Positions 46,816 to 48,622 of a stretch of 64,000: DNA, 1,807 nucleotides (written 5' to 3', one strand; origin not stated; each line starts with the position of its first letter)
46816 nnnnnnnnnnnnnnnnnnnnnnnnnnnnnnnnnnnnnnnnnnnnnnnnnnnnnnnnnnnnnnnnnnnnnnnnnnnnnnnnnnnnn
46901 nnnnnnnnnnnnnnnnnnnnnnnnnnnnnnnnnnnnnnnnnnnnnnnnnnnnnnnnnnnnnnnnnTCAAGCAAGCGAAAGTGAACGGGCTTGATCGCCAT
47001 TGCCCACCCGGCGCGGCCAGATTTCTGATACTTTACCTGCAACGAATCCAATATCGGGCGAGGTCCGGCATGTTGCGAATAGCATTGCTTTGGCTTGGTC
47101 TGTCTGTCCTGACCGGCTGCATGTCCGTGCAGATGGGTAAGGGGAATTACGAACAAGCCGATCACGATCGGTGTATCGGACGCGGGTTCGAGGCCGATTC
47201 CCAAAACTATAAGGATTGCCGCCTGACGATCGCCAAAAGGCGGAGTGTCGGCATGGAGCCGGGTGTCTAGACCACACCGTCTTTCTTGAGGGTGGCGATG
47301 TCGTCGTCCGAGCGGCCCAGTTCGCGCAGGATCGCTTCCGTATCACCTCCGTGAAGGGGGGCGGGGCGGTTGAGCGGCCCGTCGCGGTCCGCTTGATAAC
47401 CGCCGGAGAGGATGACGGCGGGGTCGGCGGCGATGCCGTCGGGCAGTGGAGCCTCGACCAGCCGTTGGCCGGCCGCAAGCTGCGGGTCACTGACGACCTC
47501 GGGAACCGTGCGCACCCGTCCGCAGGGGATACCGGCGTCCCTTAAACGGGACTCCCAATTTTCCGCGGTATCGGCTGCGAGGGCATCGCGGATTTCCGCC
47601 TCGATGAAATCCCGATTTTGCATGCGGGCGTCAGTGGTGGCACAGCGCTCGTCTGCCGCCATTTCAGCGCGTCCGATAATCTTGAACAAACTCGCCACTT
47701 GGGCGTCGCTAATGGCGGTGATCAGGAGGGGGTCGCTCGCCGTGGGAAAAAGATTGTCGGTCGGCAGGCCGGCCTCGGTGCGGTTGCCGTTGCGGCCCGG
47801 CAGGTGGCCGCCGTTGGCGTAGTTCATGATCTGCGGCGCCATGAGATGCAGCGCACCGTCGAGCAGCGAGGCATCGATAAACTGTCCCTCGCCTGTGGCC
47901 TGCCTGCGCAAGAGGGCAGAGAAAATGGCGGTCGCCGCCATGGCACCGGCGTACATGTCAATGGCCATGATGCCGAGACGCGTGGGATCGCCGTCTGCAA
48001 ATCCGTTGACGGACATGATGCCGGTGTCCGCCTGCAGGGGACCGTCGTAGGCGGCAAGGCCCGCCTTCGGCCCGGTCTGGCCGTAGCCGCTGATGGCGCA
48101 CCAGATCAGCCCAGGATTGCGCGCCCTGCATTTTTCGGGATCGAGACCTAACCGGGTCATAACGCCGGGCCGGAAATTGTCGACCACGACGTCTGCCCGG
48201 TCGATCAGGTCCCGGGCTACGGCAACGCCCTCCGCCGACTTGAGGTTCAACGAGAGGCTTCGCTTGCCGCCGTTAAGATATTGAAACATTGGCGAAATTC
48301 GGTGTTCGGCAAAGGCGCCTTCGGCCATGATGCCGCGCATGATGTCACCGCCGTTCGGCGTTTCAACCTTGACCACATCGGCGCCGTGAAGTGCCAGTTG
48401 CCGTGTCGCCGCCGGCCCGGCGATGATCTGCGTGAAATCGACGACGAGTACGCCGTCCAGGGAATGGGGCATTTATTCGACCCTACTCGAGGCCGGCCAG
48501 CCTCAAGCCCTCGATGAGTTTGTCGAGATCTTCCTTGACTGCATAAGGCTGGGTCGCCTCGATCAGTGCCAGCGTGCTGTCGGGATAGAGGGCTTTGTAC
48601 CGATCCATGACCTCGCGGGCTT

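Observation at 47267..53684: cAMP synthesis/degradation pair embedded in a paa (phenylacetate) operon: paaJ-paaK-phosphodiesterase-cyclase-CoA transferase, all co-directional and tightly packed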

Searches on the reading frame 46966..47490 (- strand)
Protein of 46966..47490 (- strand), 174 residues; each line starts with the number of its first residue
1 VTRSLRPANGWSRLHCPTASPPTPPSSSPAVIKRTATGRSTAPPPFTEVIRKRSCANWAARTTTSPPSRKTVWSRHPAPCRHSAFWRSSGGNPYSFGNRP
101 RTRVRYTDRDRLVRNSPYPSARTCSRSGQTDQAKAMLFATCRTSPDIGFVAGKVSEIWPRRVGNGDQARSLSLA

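Call 9: search_protein_families(library=ncbifam, proteins=[window:46966-47490:-], max_evalue=0.00001)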
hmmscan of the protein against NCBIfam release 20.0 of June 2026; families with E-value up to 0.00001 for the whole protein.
window:46966-47490:- (174 aa): 0 families

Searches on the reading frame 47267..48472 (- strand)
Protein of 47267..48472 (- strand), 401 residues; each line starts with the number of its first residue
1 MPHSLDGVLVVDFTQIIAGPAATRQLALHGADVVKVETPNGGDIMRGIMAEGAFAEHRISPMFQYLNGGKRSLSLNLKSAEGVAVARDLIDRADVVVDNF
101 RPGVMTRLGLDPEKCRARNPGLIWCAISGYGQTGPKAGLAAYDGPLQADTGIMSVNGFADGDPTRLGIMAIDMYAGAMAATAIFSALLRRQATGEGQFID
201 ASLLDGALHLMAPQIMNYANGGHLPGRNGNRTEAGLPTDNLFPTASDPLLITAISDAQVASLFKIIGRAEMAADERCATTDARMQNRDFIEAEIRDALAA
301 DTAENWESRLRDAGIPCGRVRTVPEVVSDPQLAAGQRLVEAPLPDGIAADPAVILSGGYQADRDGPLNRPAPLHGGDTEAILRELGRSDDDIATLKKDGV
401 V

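Call 4: search_protein_families(library=pfam, proteins=[window:47267-48472:-])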
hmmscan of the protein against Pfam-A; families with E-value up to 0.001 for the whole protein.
window:47267-48472:- (401 aa): 1 family
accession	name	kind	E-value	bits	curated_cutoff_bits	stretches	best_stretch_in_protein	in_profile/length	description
PF02515.22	CoA_transf_3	-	9e-110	367.7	23.3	1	5-378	1-366/366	CoA-transferase family III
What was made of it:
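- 47267..48472 (-): Family III CoA-transferase (401 aa), 10 nt after the cyclase stop codon. PF02515 367.7 bits (call 4).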

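Call 5: search_protein_families(library=ncbifam, proteins=[window:47267-48472:-])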
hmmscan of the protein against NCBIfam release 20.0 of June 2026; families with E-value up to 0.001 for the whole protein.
window:47267-48472:- (401 aa): 7 families
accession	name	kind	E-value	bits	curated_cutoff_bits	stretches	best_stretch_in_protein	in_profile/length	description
NF052585.1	SucGlutTfsCaiB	equivalog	5.7e-73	245.8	750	1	4-387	7-390/394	succinate--glutarate CoA-transferase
NF041294.1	Scnl_mescCoAtase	equivalog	1.3e-63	215.4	700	1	4-346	3-345/381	succinyl-CoA:mesaconate CoA-transferase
NF008511.0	PRK11430.1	equivalog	2e-63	214.8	522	1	5-341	10-341/381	CoA:oxalate CoA-transferase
NF003809.0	PRK05398.1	subfamily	4.7e-62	209.9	442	2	3-211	3-208/416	formyl-CoA transferase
TIGR03253.1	oxalate_frc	equivalog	3.1e-60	204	504.2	2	4-211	3-207/416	formyl-CoA transferase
NF002914.1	PRK03525.1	equivalog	1.6e-39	136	413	1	4-401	9-397/400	L-carnitine CoA-transferase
TIGR04253.1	mesacon_CoA_iso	equivalog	2.4e-09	36.7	725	1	5-401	3-400/403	2-methylfumaryl-CoA isomerase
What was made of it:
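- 47267..48472 (-): No NCBIfam equivalog is reached; the best is succinate-glutarate CoA-transferase at 245.8 bits against a cutoff of 750 (call 5).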
